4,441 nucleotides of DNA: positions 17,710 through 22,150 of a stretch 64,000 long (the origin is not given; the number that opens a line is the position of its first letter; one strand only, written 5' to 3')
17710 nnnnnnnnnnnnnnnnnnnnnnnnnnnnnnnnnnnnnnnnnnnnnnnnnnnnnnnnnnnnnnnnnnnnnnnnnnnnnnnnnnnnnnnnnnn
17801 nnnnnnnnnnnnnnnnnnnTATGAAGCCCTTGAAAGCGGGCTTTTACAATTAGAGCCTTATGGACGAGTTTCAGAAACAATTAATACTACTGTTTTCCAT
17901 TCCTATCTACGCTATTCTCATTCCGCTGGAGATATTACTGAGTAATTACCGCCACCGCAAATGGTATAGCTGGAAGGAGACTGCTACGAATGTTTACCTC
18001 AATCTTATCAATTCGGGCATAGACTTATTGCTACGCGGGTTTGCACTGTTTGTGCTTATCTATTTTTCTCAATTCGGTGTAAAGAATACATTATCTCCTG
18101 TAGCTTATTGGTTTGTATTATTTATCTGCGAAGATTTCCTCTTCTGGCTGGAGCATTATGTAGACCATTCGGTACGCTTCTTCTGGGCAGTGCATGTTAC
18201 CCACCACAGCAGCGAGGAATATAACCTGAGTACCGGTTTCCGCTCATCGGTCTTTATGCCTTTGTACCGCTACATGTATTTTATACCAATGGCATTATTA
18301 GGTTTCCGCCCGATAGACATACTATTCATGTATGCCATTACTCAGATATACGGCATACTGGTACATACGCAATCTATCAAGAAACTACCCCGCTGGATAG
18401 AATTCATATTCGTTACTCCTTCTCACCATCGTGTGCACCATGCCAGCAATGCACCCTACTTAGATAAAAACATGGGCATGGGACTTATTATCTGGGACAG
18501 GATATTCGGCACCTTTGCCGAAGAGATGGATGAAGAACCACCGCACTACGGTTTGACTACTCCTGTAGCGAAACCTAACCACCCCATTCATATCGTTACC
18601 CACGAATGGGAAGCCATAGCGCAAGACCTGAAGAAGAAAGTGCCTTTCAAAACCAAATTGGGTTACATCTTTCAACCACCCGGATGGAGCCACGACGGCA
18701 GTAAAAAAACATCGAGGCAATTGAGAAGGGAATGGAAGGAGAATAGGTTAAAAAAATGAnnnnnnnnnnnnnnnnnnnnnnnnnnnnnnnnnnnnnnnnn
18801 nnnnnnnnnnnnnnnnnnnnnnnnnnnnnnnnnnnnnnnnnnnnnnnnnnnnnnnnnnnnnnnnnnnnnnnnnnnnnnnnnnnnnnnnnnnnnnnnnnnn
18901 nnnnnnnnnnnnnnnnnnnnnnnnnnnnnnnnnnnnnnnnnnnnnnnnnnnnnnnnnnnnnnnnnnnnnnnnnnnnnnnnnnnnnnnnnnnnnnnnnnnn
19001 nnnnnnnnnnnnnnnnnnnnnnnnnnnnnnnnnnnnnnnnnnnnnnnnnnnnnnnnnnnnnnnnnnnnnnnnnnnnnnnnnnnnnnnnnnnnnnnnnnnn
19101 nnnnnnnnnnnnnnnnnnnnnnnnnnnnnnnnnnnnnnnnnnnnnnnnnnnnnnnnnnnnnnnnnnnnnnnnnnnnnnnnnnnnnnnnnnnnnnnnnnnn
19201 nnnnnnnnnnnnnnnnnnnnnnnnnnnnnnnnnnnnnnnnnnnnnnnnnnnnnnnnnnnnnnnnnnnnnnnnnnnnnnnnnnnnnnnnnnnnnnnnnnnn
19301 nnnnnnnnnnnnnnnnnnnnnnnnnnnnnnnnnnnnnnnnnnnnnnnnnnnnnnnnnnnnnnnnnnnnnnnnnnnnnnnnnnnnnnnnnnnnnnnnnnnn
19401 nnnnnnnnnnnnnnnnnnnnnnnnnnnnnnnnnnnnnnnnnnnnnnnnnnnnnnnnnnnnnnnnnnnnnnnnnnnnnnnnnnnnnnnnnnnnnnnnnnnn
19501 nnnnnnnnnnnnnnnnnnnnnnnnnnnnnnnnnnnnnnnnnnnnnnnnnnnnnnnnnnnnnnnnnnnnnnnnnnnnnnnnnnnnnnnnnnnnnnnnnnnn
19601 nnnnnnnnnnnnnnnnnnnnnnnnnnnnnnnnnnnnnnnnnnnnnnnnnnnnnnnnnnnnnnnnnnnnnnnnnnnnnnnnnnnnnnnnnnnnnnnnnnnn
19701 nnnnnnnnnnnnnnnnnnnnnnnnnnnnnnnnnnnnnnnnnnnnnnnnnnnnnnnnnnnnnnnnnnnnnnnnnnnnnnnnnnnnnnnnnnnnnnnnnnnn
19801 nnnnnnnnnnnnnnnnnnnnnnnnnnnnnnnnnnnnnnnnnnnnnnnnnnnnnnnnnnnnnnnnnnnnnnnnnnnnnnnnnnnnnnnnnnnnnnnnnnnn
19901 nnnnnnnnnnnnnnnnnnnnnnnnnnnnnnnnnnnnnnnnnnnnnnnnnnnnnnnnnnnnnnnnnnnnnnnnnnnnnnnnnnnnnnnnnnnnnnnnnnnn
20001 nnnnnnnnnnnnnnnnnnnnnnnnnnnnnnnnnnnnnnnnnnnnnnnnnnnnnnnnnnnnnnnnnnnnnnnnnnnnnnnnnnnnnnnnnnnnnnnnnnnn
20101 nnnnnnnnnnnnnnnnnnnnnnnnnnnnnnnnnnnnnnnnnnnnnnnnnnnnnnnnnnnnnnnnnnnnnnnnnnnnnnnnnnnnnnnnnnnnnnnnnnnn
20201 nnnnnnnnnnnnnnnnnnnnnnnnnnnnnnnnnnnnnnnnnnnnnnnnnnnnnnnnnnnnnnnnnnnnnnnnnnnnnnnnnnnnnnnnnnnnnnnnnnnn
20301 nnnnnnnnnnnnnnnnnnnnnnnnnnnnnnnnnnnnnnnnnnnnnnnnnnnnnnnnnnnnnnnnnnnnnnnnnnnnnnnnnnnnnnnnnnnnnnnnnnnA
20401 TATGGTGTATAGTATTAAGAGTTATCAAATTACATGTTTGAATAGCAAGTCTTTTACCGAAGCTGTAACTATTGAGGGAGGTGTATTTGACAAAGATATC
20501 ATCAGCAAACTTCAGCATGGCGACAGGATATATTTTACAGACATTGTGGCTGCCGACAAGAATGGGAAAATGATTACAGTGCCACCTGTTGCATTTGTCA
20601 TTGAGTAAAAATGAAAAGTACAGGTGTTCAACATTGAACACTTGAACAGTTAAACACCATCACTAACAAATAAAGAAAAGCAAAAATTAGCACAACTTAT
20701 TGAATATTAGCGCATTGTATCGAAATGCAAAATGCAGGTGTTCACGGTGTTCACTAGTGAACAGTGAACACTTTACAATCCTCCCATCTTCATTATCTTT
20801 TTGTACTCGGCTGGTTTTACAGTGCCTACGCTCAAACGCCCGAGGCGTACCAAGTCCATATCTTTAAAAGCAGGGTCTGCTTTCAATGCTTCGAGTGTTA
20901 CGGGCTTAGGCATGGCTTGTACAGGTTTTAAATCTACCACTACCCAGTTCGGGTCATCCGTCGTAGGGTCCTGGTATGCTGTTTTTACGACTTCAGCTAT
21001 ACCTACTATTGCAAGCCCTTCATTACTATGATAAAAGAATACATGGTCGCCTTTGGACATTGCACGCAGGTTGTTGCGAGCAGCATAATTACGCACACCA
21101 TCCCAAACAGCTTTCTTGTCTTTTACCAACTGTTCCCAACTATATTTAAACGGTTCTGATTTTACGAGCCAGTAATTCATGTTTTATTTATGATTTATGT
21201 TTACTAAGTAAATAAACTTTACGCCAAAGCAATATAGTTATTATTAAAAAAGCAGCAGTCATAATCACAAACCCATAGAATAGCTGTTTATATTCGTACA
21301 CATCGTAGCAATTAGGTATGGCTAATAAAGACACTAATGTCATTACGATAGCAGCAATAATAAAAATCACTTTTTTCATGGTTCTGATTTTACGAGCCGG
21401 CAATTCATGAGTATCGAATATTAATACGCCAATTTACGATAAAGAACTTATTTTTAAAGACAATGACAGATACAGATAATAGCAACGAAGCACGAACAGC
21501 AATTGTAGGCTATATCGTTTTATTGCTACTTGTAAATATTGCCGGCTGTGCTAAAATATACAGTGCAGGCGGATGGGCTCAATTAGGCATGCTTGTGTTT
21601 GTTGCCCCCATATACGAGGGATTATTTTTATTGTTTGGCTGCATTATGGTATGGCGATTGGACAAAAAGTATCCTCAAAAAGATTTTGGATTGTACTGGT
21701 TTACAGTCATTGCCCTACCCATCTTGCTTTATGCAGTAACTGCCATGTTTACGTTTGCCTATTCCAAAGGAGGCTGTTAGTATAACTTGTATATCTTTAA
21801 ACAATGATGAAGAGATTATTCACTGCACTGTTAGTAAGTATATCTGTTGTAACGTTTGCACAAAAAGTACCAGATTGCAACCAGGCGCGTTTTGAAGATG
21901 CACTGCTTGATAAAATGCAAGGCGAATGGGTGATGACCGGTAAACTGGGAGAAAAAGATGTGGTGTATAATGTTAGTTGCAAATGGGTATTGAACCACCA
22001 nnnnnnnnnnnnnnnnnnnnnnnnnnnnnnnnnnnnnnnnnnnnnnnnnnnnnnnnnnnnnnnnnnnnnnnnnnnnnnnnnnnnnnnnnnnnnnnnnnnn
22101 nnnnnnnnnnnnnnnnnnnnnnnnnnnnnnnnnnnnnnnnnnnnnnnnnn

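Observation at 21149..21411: About 31-bp duplication of the EVE gene 5' end brackets a small membrane-protein ORF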

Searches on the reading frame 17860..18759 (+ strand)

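Call 70: search_protein_families(library=pfam, proteins=[window:17860-18759:+], max_evalue=0.00001)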
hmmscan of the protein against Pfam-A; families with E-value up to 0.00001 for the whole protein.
window:17860-18759:+ (299 aa): 1 family
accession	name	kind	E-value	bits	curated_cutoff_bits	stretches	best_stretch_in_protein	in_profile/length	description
PF04116.19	FA_hydroxylase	-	1.7e-24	87.1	31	1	84-218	1-132/132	Fatty acid hydroxylase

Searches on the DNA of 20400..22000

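Call 53: search_rna_families(source=window, start=20400, end=22000, threshold=evalue, max_evalue=1)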
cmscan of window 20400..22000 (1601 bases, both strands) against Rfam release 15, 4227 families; matches with E-value up to 1: 1.
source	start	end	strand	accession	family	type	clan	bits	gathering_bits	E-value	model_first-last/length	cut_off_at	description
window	21677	21709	+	RF02129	GNAS-AS1_3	Gene; lncRNA;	-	16.1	42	0.94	1-38/38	no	GNAS antisense RNA 1 conserved region 3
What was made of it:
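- On Regulatory leader peptide / attenuator: There is no Rfam hit (call 53).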
